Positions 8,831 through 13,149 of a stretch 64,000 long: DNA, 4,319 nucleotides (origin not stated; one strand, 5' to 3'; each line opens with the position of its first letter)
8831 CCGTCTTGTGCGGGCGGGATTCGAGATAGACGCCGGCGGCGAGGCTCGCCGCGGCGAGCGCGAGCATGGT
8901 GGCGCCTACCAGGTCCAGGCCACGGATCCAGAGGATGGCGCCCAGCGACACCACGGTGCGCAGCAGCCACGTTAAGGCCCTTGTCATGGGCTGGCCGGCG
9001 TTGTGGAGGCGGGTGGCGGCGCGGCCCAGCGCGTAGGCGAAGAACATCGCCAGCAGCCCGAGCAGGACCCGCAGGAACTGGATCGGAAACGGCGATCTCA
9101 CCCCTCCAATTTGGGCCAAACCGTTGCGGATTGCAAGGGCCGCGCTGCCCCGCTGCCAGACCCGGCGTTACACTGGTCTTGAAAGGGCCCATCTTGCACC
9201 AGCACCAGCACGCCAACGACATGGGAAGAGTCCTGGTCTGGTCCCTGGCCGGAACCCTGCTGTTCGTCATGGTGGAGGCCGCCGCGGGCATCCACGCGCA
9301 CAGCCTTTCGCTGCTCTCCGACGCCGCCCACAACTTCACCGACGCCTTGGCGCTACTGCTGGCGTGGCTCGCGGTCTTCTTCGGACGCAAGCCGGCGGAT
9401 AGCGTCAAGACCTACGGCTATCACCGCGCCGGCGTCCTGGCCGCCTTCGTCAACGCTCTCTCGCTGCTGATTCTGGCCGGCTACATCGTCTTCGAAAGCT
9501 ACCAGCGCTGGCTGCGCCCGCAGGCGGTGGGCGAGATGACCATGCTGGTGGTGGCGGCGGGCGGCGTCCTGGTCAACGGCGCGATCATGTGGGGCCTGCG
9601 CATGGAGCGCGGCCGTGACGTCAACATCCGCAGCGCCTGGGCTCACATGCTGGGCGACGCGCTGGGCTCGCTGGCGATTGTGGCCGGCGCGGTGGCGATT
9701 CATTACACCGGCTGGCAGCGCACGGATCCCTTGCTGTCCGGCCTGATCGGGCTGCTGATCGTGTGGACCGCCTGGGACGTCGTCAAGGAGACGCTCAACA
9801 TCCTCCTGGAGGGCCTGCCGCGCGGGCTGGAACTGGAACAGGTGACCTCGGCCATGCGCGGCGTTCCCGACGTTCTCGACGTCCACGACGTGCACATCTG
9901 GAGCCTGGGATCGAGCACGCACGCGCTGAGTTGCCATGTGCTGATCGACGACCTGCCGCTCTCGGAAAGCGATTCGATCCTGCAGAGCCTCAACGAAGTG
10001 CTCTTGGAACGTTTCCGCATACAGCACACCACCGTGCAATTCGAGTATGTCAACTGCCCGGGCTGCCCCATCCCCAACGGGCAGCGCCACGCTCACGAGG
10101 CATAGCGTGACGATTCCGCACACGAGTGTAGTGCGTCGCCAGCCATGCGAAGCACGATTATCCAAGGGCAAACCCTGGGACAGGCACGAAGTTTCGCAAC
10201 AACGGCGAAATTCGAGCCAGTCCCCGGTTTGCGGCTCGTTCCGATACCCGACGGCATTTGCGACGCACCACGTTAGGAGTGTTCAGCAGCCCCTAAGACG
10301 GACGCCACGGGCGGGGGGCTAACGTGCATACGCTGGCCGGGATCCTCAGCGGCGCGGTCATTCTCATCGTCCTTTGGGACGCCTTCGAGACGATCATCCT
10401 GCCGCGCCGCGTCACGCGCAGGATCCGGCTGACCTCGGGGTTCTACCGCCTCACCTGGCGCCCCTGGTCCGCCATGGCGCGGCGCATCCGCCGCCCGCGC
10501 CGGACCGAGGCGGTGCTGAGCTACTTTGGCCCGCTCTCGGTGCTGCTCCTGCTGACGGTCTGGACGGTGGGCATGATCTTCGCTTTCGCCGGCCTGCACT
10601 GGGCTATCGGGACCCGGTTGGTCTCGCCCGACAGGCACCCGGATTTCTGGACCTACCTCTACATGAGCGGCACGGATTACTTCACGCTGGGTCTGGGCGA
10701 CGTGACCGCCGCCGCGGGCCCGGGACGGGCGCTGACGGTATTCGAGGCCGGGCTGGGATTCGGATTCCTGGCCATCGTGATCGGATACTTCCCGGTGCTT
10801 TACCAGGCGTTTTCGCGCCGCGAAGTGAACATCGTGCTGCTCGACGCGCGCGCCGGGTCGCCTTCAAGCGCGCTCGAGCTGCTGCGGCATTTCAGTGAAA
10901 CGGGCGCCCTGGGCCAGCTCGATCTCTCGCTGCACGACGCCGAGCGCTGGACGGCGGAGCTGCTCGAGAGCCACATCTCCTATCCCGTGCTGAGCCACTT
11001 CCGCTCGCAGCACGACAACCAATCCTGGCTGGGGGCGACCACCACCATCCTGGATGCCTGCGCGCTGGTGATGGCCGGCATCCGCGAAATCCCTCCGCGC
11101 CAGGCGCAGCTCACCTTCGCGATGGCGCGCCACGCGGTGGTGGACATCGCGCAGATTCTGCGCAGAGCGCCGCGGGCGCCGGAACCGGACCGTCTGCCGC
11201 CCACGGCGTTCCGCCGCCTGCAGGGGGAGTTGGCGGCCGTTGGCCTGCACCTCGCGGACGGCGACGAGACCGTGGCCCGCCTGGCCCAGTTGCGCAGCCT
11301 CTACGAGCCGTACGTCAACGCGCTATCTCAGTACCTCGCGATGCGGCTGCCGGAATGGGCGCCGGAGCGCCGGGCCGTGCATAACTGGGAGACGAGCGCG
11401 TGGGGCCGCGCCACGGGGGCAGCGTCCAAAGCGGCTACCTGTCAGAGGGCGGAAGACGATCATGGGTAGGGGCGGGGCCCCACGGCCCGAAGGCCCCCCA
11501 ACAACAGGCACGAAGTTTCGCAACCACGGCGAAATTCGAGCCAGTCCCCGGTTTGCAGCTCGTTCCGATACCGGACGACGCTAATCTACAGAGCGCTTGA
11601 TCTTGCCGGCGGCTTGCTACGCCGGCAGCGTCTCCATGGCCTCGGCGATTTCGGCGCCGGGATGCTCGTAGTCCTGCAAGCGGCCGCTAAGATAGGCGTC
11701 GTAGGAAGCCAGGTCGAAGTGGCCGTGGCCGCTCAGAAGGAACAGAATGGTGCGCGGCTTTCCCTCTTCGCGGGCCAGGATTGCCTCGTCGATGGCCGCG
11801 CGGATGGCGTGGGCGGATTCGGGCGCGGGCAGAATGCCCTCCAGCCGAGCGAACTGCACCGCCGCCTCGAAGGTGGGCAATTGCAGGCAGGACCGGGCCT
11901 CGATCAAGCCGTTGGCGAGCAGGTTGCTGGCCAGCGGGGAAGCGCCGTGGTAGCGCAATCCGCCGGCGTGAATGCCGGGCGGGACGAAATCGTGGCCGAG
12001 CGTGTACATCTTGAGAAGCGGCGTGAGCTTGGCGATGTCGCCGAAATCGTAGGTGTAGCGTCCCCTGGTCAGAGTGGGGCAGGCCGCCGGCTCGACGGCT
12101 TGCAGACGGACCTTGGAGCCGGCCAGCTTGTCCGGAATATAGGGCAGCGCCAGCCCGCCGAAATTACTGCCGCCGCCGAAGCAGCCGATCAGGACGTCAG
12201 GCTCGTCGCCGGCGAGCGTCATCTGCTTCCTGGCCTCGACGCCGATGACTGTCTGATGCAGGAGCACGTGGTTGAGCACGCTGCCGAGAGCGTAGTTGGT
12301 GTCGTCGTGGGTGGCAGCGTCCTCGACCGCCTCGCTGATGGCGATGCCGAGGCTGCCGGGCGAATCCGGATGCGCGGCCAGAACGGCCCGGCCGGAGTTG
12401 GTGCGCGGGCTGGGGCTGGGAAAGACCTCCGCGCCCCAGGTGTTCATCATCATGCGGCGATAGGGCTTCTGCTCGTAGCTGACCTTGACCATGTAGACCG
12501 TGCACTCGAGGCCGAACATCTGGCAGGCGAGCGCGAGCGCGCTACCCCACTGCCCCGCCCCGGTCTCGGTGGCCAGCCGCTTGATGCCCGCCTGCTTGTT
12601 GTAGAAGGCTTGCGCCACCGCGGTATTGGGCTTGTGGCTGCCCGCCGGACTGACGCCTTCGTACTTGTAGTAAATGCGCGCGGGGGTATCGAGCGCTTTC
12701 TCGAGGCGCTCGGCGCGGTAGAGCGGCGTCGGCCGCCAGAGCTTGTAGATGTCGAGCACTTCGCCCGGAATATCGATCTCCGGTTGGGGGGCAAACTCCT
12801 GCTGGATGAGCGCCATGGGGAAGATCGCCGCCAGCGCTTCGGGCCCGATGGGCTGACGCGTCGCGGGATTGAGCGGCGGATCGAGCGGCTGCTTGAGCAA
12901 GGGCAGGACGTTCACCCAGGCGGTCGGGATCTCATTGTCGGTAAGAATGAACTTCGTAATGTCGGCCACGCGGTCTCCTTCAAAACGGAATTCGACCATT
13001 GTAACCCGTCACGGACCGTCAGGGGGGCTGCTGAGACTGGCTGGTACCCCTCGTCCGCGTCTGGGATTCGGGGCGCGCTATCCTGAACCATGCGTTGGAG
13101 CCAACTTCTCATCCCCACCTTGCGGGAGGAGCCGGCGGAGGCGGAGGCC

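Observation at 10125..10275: Four-copy intergenic MITE/REP-like repeat family with terminal inverted repeats (copies at ~3690, ~10125, ~11497, ~16672)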

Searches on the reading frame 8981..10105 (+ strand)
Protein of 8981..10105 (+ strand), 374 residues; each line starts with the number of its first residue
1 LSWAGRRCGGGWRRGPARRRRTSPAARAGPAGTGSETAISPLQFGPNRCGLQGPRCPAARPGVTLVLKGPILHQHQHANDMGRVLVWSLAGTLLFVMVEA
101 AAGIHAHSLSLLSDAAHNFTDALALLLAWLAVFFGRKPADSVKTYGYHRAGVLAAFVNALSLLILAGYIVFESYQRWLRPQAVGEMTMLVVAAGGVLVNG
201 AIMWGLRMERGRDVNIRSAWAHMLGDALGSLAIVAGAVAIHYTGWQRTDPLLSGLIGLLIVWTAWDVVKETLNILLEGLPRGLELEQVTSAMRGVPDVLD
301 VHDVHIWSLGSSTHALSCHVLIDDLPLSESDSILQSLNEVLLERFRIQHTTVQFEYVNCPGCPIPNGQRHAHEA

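Call 12: search_protein_families(library=pfam, proteins=[window:8981-10105:+])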
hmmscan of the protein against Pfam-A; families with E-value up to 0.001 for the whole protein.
window:8981-10105:+ (374 aa): 2 families
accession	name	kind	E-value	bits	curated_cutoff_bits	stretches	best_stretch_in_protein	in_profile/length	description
PF01545.26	Cation_efflux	-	1.8e-40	139.3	26.6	1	87-276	3-198/198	Cation efflux family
PF16916.11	ZT_dimer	-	5.3e-15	55.6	26.7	1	280-355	1-76/78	Dimerisation domain of Zinc Transporter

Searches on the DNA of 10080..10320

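Call 18: search_rna_families(source=window, start=10080, end=10320, threshold=evalue, max_evalue=10, show_alignments=2)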
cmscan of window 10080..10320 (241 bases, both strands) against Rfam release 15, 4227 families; matches with E-value up to 10: 2.
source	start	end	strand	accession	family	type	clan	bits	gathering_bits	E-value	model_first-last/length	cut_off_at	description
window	10169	10239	-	RF00799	mir-354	Gene; miRNA;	-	13.3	50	5.4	1-109/109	no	mir-354 microRNA precursor family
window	10187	10283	-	RF02207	WT1-AS_5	Gene; lncRNA;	-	9.3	80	6.3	1-79/79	no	WT1 antisense RNA conserved region 5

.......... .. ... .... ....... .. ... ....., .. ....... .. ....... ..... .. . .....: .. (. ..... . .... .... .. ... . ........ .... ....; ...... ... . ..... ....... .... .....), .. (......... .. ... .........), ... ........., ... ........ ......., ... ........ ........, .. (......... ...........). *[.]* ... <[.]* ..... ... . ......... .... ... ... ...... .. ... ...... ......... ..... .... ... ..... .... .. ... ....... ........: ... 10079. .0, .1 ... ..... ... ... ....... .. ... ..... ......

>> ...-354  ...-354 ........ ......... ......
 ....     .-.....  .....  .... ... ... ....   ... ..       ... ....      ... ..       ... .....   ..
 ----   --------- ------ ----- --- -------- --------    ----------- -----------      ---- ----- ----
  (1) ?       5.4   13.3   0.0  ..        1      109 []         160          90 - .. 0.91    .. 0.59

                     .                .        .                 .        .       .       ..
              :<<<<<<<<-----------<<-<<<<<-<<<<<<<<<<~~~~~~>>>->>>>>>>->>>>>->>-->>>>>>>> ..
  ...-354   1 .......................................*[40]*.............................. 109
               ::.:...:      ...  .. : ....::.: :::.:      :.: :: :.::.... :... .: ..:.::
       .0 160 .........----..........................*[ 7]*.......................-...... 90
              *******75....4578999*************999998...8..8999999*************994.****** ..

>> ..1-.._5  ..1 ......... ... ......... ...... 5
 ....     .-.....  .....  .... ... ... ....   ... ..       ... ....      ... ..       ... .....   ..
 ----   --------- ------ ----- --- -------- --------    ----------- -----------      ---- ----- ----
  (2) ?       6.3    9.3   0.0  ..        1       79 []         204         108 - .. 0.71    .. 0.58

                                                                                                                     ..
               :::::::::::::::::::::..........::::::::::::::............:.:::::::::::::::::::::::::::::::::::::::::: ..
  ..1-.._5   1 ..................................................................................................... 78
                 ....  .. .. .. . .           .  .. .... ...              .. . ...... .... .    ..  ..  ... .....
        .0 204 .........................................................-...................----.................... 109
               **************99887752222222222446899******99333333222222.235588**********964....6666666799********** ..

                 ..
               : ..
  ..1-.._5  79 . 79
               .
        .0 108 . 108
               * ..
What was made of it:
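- On Described RNA families (Rfam 15): Only chance-level hits (E > 5) with permissive settings on 10080-10320 (call 18).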

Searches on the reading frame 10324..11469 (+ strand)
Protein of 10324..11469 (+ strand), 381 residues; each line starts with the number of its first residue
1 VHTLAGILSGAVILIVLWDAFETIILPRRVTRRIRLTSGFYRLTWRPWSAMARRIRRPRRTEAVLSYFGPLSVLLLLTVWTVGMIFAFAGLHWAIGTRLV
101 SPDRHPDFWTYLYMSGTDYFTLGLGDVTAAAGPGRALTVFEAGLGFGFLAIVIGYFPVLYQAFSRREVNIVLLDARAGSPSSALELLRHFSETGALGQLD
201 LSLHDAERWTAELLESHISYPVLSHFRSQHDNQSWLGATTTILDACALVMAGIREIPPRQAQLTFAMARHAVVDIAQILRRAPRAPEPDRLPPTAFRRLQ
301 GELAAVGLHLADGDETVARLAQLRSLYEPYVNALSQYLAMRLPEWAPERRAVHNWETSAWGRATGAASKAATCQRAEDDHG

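Call 12: search_protein_families(library=pfam, proteins=[window:10324-11469:+])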
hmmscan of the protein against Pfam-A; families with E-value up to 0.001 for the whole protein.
window:10324-11469:+ (381 aa): 1 family
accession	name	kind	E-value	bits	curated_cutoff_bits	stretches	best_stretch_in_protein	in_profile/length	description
PF07885.22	Ion_trans_2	-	2.3e-08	34.3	22.5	1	89-156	16-73/79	Ion channel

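Call 53: find_homologous_proteins(query=window:10324-11469:+, max_evalue=1e-30)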
Query window:10324-11469:+ (381 aa): 8000 proteins with E <= 1e-30 among 8000 candidates; the best 120 are listed.
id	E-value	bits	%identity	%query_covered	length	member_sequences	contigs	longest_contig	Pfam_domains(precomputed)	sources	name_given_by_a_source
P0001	3.4e-252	854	100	100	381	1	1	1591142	PF07885.23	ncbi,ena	-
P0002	2.9e-228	776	91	100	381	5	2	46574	PF07885.23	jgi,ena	-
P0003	1.1e-227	774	90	100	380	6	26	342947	PF07885.23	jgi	jgi:hypothetical protein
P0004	3.2e-221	752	88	100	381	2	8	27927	PF07885.23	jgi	jgi:hypothetical protein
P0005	3.1e-219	746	86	100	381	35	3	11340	PF07885.23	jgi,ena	-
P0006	7.9e-218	741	86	100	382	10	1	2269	PF07885.23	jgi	jgi:hypothetical protein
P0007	1.1e-210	718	84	100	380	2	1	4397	PF07885.23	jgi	jgi:hypothetical protein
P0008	1.5e-210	717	82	100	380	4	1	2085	PF07885.23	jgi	-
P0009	8.5e-207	705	82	100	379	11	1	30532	PF07885.23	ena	-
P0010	9.9e-206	701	85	100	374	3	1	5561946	PF07885.23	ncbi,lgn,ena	-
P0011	5.5e-204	696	82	100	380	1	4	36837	PF07885.23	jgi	jgi:hypothetical protein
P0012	2.4e-203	694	80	100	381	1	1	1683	PF07885.23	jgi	jgi:hypothetical protein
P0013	3.4e-202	690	82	100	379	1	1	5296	PF07885.23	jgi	jgi:hypothetical protein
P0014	2.6e-201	687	84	94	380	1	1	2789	PF07885.23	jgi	jgi:Ion channel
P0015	4.7e-198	676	80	100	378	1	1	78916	PF07885.23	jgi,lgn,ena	jgi:hypothetical protein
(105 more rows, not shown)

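Call 54: find_encoding_contigs(protein=P0001, flank=1500, max_places=2)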
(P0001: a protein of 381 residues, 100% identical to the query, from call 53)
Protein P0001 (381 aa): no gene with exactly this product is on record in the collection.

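Call 55: find_encoding_contigs(protein=P0002, flank=8000, max_places=2)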
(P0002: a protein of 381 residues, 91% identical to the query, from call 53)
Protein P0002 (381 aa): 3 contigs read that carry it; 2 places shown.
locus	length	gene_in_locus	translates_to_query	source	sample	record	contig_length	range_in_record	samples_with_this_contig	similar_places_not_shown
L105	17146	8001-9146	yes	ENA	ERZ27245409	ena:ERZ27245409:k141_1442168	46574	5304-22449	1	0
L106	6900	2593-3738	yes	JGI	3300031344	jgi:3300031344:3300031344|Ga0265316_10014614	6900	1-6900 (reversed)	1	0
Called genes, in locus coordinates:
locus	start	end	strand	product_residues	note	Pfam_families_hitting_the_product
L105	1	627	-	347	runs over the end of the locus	PF00226:DnaJ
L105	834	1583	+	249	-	PF20772:TACO1_YebC_N, PF01709:Transcrip_reg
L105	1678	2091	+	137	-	PF02075:RuvC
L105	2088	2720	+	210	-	-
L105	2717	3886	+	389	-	PF01676:Metalloenzyme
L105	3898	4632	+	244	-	PF00121:TIM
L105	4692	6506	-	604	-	PF09286:Pro-kuma_activ, PF00082:Peptidase_S8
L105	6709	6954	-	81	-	-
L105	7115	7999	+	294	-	PF01545:Cation_efflux, PF16916:ZT_dimer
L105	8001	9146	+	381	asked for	PF07885:Ion_trans_2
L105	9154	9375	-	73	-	-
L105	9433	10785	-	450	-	PF00291:PALP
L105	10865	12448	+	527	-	PF03023:MurJ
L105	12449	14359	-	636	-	PF04191:PEMT, PF14378:PAP2_3, PF01569:PAP2 (weak), PF01790:LGT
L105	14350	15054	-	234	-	-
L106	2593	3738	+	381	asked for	PF07885:Ion_trans_2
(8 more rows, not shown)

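Call 56: find_encoding_contigs(protein=P0003, flank=8000, max_places=3)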
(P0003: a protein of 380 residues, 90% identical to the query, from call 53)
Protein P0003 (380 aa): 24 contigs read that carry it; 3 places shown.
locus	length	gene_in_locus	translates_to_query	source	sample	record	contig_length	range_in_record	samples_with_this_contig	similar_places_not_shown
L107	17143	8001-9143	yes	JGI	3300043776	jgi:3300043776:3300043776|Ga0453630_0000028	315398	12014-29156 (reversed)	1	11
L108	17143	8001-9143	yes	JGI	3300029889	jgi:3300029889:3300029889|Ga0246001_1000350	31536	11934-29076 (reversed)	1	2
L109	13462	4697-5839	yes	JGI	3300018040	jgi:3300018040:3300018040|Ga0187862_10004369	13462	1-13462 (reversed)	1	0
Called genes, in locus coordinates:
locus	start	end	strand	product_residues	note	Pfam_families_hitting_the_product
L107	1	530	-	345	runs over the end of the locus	PF00226:DnaJ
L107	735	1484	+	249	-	PF20772:TACO1_YebC_N, PF01709:Transcrip_reg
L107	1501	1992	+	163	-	PF02075:RuvC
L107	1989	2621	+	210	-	-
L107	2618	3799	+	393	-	PF01676:Metalloenzyme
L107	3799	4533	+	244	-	PF00121:TIM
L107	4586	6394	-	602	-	PF09286:Pro-kuma_activ, PF00082:Peptidase_S8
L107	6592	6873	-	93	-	-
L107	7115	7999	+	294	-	PF01545:Cation_efflux, PF16916:ZT_dimer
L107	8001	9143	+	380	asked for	PF07885:Ion_trans_2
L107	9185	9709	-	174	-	-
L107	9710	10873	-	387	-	PF01594:AI-2E_transport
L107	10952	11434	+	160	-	PF03652:RuvX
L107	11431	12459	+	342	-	PF02618:YceG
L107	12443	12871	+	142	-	-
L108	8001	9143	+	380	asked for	PF07885:Ion_trans_2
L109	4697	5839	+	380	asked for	PF07885:Ion_trans_2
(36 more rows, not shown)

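Call 60: find_encoding_contigs(protein=P0004, flank=4000, max_places=2)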
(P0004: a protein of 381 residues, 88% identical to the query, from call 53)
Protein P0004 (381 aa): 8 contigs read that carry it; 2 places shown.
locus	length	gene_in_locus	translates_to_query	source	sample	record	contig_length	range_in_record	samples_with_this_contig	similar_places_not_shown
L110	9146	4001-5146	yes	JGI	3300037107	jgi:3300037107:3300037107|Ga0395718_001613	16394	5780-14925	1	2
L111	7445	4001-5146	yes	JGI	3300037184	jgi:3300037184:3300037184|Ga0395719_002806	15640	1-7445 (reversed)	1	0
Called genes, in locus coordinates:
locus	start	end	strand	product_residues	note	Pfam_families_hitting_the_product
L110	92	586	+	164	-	PF02357:NusG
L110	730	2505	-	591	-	PF09286:Pro-kuma_activ, PF00082:Peptidase_S8 (weak)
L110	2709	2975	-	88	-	-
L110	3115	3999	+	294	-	PF01545:Cation_efflux, PF16916:ZT_dimer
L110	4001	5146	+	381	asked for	PF07885:Ion_trans_2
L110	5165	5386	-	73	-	-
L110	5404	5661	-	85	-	-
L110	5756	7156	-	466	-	PF00291:PALP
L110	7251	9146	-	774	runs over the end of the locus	PF19838:LptD_2 (weak), PF04453:LptD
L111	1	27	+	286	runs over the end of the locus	PF08668:HDOD, PF01966:HD (weak)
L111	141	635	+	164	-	PF02357:NusG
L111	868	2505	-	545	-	PF09286:Pro-kuma_activ, PF00082:Peptidase_S8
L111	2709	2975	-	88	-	-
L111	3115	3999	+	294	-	PF01545:Cation_efflux, PF16916:ZT_dimer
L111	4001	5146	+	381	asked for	PF07885:Ion_trans_2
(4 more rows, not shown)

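Call 61: find_encoding_contigs(protein=P0010, flank=4000, max_places=1)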
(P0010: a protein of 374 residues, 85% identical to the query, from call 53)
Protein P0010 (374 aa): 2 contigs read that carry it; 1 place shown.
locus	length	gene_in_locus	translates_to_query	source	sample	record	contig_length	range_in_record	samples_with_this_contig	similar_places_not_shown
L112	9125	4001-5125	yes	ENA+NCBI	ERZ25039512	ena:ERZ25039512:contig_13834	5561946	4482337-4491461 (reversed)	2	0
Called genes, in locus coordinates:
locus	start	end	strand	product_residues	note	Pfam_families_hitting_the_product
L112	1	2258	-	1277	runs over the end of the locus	PF08450:SGL (faint), PF06739:SBBP (faint), PF07494:Reg_prop (faint), PF20067:SSL_N (faint), PF25021:TEN_NHL, PF01436:NHL (weak), PF25021:TEN_NHL, PF01436:NHL (weak), +1 more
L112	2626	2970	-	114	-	-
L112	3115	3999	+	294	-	PF01545:Cation_efflux, PF16916:ZT_dimer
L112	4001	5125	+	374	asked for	PF07885:Ion_trans_2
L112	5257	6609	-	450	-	PF00291:PALP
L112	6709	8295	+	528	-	PF03023:MurJ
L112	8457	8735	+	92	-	-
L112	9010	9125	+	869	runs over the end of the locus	PF02861:Clp_N, PF23569:NBD_SMAX1, PF00004:AAA, PF17871:AAA_lid_9, PF00004:AAA, PF07724:AAA_2, PF07728:AAA_5, PF10431:ClpB_D2-small, +8 more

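Call 62: find_encoding_contigs(protein=P0015, flank=4000, max_places=1)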
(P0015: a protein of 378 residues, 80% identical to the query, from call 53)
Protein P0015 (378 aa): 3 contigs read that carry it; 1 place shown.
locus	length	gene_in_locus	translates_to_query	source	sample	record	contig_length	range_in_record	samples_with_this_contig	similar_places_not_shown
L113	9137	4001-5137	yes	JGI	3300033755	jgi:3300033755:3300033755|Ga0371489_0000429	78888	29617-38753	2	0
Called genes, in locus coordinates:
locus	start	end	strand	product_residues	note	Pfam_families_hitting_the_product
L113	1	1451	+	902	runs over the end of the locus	PF12704:MacB_PCD, PF02687:FtsX, PF12704:MacB_PCD, PF02687:FtsX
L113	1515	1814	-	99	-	PF09286:Pro-kuma_activ (weak)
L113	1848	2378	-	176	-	-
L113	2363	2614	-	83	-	-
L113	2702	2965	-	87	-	-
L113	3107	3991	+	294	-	PF01545:Cation_efflux, PF16916:ZT_dimer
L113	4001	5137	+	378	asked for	PF07885:Ion_trans_2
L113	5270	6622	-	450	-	PF00291:PALP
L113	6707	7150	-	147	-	-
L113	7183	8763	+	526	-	PF03023:MurJ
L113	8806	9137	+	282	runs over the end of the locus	-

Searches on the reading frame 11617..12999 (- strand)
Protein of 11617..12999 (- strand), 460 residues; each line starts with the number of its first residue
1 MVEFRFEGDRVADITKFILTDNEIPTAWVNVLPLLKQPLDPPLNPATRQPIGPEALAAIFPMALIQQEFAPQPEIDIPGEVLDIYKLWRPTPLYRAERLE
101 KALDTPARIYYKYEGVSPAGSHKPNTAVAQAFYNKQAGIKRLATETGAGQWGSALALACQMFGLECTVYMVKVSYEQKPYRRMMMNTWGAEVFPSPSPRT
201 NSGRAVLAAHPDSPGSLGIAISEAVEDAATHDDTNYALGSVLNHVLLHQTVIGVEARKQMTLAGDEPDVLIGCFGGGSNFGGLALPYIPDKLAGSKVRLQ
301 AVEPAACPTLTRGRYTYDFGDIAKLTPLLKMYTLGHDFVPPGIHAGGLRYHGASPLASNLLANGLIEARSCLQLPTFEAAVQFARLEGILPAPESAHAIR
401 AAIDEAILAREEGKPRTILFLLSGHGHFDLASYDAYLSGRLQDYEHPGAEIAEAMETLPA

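Call 12: search_protein_families(library=pfam, proteins=[window:11617-12999:-])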
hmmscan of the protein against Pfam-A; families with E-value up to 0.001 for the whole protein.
window:11617-12999:- (460 aa): 1 family
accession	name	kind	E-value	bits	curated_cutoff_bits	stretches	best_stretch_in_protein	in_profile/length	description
PF00291.31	PALP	-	8e-39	134.2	35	1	87-424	4-295/295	Pyridoxal-phosphate dependent enzyme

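Call 51: find_encoding_contigs(protein=window:11617-12999:-, flank=4000, max_places=10)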
Protein window:11617-12999:- (460 aa): no gene with exactly this product is on record in the collection.
